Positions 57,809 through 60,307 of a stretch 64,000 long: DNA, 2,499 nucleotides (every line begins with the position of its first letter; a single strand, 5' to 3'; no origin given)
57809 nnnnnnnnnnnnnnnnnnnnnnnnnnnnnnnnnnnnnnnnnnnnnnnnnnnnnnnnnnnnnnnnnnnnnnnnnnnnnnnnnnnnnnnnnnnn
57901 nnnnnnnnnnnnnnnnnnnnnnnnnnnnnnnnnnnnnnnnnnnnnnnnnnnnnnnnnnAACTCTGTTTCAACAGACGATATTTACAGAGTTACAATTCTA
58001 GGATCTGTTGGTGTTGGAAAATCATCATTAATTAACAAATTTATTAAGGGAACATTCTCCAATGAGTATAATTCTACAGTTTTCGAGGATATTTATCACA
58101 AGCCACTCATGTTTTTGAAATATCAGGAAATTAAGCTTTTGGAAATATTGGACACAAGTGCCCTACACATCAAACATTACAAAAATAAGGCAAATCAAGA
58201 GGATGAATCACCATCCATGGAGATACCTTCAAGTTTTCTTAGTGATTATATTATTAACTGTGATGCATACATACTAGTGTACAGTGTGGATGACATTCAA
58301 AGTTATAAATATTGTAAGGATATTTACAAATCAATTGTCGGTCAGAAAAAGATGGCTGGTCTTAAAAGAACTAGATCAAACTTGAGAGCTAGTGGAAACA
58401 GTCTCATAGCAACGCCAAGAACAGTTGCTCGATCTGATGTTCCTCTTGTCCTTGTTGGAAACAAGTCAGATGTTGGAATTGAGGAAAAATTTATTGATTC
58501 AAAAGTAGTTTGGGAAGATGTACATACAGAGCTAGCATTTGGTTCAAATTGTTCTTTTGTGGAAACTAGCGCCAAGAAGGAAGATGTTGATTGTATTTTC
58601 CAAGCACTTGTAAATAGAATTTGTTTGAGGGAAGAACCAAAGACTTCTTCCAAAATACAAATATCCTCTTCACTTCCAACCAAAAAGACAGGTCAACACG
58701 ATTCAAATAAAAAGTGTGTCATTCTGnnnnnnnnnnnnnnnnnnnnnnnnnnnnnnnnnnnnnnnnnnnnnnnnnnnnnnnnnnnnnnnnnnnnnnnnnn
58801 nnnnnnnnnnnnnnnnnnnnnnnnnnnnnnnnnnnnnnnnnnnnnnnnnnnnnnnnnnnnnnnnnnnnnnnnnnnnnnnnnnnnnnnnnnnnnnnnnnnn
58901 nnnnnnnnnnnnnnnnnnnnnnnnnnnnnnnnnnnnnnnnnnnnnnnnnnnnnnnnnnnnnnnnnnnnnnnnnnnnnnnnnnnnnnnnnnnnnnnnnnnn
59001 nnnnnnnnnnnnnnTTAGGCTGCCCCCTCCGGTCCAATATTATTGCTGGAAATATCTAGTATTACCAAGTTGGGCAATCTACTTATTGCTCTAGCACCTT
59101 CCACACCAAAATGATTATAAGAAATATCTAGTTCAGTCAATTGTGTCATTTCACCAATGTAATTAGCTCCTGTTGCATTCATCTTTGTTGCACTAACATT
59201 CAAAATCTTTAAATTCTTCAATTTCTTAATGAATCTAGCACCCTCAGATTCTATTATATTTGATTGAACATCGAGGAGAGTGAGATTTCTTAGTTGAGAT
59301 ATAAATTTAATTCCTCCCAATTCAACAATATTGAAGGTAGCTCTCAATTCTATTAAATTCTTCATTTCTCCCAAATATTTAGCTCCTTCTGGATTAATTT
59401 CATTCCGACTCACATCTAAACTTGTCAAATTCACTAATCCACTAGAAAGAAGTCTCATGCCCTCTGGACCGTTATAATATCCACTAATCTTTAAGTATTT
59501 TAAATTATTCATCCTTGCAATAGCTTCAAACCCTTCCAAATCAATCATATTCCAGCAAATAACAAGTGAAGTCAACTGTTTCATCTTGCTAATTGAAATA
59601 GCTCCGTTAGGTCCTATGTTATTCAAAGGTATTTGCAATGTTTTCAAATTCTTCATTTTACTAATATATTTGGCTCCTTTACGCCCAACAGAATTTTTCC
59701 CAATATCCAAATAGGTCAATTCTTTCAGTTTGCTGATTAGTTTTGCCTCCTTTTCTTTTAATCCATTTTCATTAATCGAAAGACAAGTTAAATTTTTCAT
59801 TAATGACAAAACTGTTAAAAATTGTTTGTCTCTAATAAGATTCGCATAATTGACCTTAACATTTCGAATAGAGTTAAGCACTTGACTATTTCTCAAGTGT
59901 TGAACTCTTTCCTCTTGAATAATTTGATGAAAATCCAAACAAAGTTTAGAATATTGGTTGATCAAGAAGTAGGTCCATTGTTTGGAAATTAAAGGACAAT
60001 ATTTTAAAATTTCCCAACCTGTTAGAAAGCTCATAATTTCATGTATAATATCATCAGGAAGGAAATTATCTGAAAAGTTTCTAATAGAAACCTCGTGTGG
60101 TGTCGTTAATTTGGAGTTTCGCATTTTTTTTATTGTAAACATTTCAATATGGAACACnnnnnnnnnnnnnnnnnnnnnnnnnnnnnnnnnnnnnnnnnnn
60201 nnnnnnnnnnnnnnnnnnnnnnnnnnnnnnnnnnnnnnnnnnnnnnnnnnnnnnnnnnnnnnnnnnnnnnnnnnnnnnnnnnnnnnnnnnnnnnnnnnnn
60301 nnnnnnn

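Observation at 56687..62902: Block of two divergent Ras-like GTPases, both lacking the catalytic Gln, bracketing a head-to-head pair of F-box/LRR genes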

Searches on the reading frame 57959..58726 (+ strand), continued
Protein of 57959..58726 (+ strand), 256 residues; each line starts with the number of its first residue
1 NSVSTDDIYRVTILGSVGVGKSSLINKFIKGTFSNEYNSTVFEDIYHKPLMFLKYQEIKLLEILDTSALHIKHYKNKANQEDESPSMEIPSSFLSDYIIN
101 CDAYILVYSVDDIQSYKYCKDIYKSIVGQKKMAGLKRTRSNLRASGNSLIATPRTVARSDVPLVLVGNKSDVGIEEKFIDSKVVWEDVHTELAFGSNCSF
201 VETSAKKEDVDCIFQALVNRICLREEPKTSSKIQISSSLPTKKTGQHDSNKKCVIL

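Call 71: fold_search(model_id=the predicted structure, library=pdb)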
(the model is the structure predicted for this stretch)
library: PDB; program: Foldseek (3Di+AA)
matches with E <= 10: 1918; with E <= 0.001: 1717
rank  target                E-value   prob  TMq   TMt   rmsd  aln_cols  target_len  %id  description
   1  7yuz_A                3.1e-14  1.00  0.58  0.84   5.1       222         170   26  Human K-Ras G12D (GDP-bound) in complex with cyclic peptide inhibitor AP8784 (released 2023-07-26)
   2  4m8n_E                3.8e-14  1.00  0.55  0.80   5.0       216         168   28  Crystal Structure of PlexinC1/Rap1B Complex (released 2013-10-09)
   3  7c7j_A                4.0e-14  1.00  0.59  0.87   2.4       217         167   28  Crystal structure of SHANK3 SPN domain in complex with GTP-bound Rap1b(G12V,Q63E) (released 2021-05-05)
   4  1uad_A                4.3e-14  1.00  0.56  0.79   4.5       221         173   25  Crystal structure of the RalA-GppNHp-Sec5 Ral-binding domain complex (released 2003-07-15)
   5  8b78                  4.3e-14  1.00  0.55  0.81   6.6       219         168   28  KRasG12C ligand complex (released 2023-07-12)
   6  6p8z_A                5.6e-14  1.00  0.58  0.86   3.6       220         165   26  Crystal structure of human KRAS G12C covalently bound to an acryloylazetidine acetamide inhibitor (released 2019-08-28)
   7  2msc_MODEL_1_B        5.9e-14  1.00  0.56  0.74   8.4       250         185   23  NMR data-driven model of GTPase KRas-GDP tethered to a lipid-bilayer nanodisc (released 2015-06-03)
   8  6kyk_D                6.3e-14  1.00  0.55  0.80   6.3       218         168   27  Crystal structure of Shank3 NTD-ANK mutant in complex with Rap1 (released 2019-12-04)
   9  6n2j                  7.2e-14  1.00  0.55  0.80   5.8       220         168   28  Tetrahydropyridopyrimidines as Covalent Inhibitors of KRAS-G12C (released 2018-12-12)
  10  7rp4_A                7.6e-14  1.00  0.58  0.84   4.9       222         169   27  Crystal structure of KRAS G12C in complex with GNE-1952 (released 2022-03-16)
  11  6p8y_A                8.1e-14  1.00  0.57  0.84   6.8       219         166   27  Crystal structure of human KRAS G12C covalently bound to an acryloylazetidine acetamide inhibitor. (released 2019-08-28)
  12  7rp3_A                9.3e-14  1.00  0.55  0.80   6.4       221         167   26  Crystal structure of GNE-1952 alkylated KRAS G12C in complex with 2H11 CLAMP (released 2022-03-16)
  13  9bg7_A                9.9e-14  1.00  0.60  0.86   3.4       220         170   28  Tri-complex of Compound-6, KRAS G12V, and CypA (released 2025-03-19)
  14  5v6v_B                9.9e-14  1.00  0.55  0.81   5.5       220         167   28  Crystal structure of small molecule aziridine 3 covalently bound to K-Ras G12C (released 2017-06-28)
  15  9bgb_A                1.1e-13  1.00  0.60  0.86   2.7       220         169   26  Tri-complex of Daraxonrasib (RMC-6236), KRAS Q61H, and CypA (released 2025-03-19)
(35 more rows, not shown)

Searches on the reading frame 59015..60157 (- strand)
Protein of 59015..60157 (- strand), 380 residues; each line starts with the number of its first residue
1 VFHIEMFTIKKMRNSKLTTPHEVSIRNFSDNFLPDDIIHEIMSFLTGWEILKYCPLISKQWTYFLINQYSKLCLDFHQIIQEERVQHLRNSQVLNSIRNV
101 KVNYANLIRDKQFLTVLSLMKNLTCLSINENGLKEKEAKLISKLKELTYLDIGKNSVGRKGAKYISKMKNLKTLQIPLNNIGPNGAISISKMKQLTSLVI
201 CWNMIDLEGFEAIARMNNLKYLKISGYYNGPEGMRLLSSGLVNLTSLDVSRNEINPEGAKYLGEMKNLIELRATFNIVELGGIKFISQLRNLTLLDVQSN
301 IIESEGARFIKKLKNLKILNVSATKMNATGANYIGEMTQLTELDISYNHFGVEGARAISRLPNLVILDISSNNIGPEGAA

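Call 3: search_protein_families(library=pfam, proteins=[window:59015-60157:-], max_evalue=0.01)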
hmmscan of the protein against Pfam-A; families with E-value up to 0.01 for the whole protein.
window:59015-60157:- (380 aa): 8 families
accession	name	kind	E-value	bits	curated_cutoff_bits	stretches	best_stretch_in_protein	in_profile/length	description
PF13516.12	LRR_6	-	3.7e-30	102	23.4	3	243-262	4-23/24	Leucine Rich repeat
PF13855.12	LRR_8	-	3.7e-18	65.5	27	4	290-350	1-61/61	Leucine rich repeat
PF12799.13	LRR_4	-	1.7e-16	60.3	27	2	338-373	1-34/44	Leucine Rich repeats (2 copies)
PF23598.1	LRR_14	-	1.8e-15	57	40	2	119-272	91-245/353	Leucine-rich repeat region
PF25013.1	LRR_Zer-1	-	6.7e-15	55.9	27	2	165-266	4-110/137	Zer-1-like, Leucine-rich repeats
PF00560.39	LRR_1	-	2.1e-10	39.1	20.6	0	339-359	1-21/23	Leucine Rich Repeat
PF23952.1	LRR_EndoS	-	0.0028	18.3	27.9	0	277-348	35-116/116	Endo-beta-N-acetylglucosaminidase EndoS LRR domain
PF14580.12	LRR_9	-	0.0049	16.9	30.5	0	114-181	57-125/175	Leucine-rich repeat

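Call 45: search_solved_structures(query=window:59015-60157:-, max_evalue=0.001, show_alignments=0)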
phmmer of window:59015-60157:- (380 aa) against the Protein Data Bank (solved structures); distinct sequences matched with E-value up to 0.001: 151 (the best 60 are shown).
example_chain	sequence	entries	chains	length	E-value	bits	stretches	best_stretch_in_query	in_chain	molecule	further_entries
9j7j_A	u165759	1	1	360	4e-27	98.5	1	146-360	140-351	GALA protein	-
6s6q_A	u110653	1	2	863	2.3e-20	76.3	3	119-374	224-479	LRR receptor-like serine/threonine-protein kinase GSO1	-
4mn8_A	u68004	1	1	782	4.7e-19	71.9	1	111-375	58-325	LRR receptor-like serine/threonine-protein kinase FLS2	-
7drb_C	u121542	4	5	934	3.6e-18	69.1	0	192-374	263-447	Membrane-localized LRR receptor-like protein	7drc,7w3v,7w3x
5hyx_B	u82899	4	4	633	1.1e-15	60.9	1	114-374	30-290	Probable LRR receptor-like serine/threonine-protein kinase At4g26540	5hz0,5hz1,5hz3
8wec_A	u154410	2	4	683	1.1e-15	60.8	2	146-350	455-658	MDIS1-interacting receptor like kinase 2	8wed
8web_A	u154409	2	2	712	1.4e-15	60.6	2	146-350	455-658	MDIS1-interacting receptor like kinase 2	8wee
8yaa_A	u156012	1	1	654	1.7e-15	60.2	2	146-349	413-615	MDIS1-interacting receptor like kinase 2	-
4mna_A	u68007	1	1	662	2.6e-15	59.7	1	122-375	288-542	LRR receptor-like serine/threonine-protein kinase FLS2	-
5gij_B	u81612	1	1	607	2.6e-15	59.6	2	214-373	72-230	Leucine-rich repeat receptor-like protein kinase TDR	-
4xa9_A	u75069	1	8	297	3e-15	59.4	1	121-351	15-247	Gala protein type 1, 3 or 4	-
5gqr_B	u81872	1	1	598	4.9e-15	58.7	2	214-373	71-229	Leucine-rich repeat receptor-like protein kinase TDR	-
5gr9_B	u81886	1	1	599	5e-15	58.7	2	214-373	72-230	Leucine-rich repeat receptor-like protein kinase TDR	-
8weh_A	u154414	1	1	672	5.2e-15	58.7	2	103-373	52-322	MALE DISCOVERER 1-INTERACTING RECEPTOR-LIKE KINASE 2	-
5jfi_A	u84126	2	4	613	5.7e-15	58.5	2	214-373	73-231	Leucine-rich repeat receptor-like protein kinase TDR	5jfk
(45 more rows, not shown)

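Call 69: predict_structure(alignment_id=A5)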
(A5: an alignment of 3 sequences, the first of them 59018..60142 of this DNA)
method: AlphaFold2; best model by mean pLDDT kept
length: 375 residues; sequences in the alignment: 3
mean_pLDDT: 78.6   pTM: 0.77
mean pLDDT of the five models: 78.6, 77.5, 75.1, 72.9, 71.4
residues with pLDDT >= 90: 172; 70-90: 98; 50-70: 38; < 50: 67
segments of 3 or more residues with pLDDT < 50: 1-66
pLDDT, mean of each block of 10 residues (from residue 1): 36 36 39 44 40 41 49 58 63 70 61 80 83 88 90 92 95 90 95 89 92 93 80 93 89 93 94 88 96 91 96 94 95 97 92 94 91 86
secondary structure, 60 per line:
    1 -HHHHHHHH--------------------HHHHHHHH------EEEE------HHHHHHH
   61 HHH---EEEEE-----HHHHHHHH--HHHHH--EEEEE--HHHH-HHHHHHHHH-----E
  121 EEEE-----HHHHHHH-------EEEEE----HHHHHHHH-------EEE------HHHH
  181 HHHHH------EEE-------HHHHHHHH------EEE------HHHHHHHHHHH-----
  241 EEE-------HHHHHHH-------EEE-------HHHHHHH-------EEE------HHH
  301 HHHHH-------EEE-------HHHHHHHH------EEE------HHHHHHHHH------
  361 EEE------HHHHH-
elements in order: H2-9 H30-37 E44-47 H54-63 E67-71 H77-84 H87-91 E94-98 H101-104 H106-114 E120-124 H130-136 E144-148 H153-160 E168-170 H177-185 E192-194 H202-209 E216-218 H225-235 E241-243 H251-257 E265-267 H275-281 E289-291 H298-305 E313-315 H323-330 E337-339 H346-354 E361-363 H370-374
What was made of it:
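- On F-box protein (SCF substrate adaptor): The AlphaFold N-terminus has pLDDT below 50 (call 69).
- On RI/GALA-type leucine-rich repeat proteins: The model shows 11 strand-helix units with pLDDT about 90 (call 69).
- Closest known: F-box/LRR proteins: eukaryotic FBXL adaptors and bacterial GALA/RipG effectors. Different: The structure model is uninformative for the N-terminus (pLDDT below 50; call 69).
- Tried and rejected: The N-terminus was modelled at pLDDT below 50, so it is uninformative (call 69).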

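Call 72: fold_search(model_id=the predicted structure, library=pdb)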
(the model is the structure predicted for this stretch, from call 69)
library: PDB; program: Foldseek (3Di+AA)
matches with E <= 10: 1478; with E <= 0.001: 634
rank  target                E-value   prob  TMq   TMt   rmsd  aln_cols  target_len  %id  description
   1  9j7j                  1.8e-15  1.00  0.65  0.67   5.0       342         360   26  The crystal structure of RipG4 LRR domain (released 2025-09-03)
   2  4peq_D                3.7e-12  1.00  0.64  0.54   4.2       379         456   17  Structure of bovine ribonuclease inhibitor complexed with bovine ribonuclease I (released 2014-06-25)
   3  1dfj_I                7.1e-12  1.00  0.56  0.48   6.3       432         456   15  RIBONUCLEASE INHIBITOR COMPLEXED WITH RIBONUCLEASE A (released 1997-01-11)
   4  4xa9_A                1.6e-11  1.00  0.51  0.74   3.3       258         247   23  Crystal structure of the complex between the N-terminal domain of RavJ and LegL1 from Legionella pneumophila str. Phil (released 2015-01-28)
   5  9xrl_2                3.0e-11  1.00  0.56  0.26   6.5       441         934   14  Structure of mouse cytoplasmic lattice (CPL) repeating unit (released 2026-03-18)
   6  9xrl_0                3.2e-11  1.00  0.54  0.25   7.0       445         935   14  Structure of mouse cytoplasmic lattice (CPL) repeating unit (released 2026-03-18)
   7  1a4y_A                3.4e-11  1.00  0.64  0.53   3.2       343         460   19  RIBONUCLEASE INHIBITOR-ANGIOGENIN COMPLEX (released 1998-10-14)
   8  4per_A                3.8e-11  1.00  0.71  0.60   4.4       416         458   16  Structure of Gallus gallus ribonuclease inhibitor complexed with Gallus gallus ribonuclease I (released 2014-06-25)
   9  3tsr_E                5.0e-11  1.00  0.63  0.53   5.2       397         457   17  X-ray structure of mouse ribonuclease inhibitor complexed with mouse ribonuclease 1 (released 2012-09-19)
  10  4xa9_G                5.5e-11  1.00  0.51  0.75   3.3       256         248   23  Crystal structure of the complex between the N-terminal domain of RavJ and LegL1 from Legionella pneumophila str. Phil (released 2015-01-28)
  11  2bex_A                5.5e-11  1.00  0.61  0.52   6.9       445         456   15  Crystal structure of Placental Ribonuclease Inhibitor in complex with Human Eosinophil Derived Neurotoxin at 2A resolu (released 2005-03-17)
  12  8x7v_A                5.8e-11  1.00  0.71  0.29   5.1       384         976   19  Structure of human SCMC ternary complex (released 2024-10-09)
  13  9ln6_A                7.2e-11  1.00  0.64  0.29   5.9       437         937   15  Structure of human NLRP14-UHRF1 complex (released 2026-03-18)
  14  6wcq_B                8.5e-11  1.00  0.65  0.66   5.8       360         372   17  Structure of a substrate-bound DQC ubiquitin ligase (released 2020-08-19)
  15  9wsq_A                1.1e-10  1.00  0.57  0.32   8.7       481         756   13  Structure of dimeric mouse NLRP14-KDM2A-SKP1 complex (released 2026-03-18)
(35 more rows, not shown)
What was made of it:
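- On RI/GALA-type leucine-rich repeat proteins: The best matches are RipG4, RI, LegL1 and FBXL17 (calls 45, 72).
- Closest known: F-box/LRR proteins: eukaryotic FBXL adaptors and bacterial GALA/RipG effectors. Same: Best matches are the RipG4 LRR (phmmer 4e-27, Foldseek 1.8e-15), LegL1, ribonuclease inhibitor and FBXL17 (calls 45, 72).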

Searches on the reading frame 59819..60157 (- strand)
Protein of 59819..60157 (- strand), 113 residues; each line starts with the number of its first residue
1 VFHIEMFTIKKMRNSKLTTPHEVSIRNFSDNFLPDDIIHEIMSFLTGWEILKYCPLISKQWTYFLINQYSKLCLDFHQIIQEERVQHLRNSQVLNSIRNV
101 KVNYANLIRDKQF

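Call 20: search_protein_families(library=pfam, proteins=[window:59819-60157:-], max_evalue=10)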
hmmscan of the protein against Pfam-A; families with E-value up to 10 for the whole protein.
seq(113 aa): 2 families
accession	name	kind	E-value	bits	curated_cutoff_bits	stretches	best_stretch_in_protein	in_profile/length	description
PF12937.12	F-box-like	-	0.0018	18.5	24.3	1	32-64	3-34/47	F-box-like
PF00646.38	F-box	-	0.0076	16.6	20.5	1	33-61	4-31/43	F-box domain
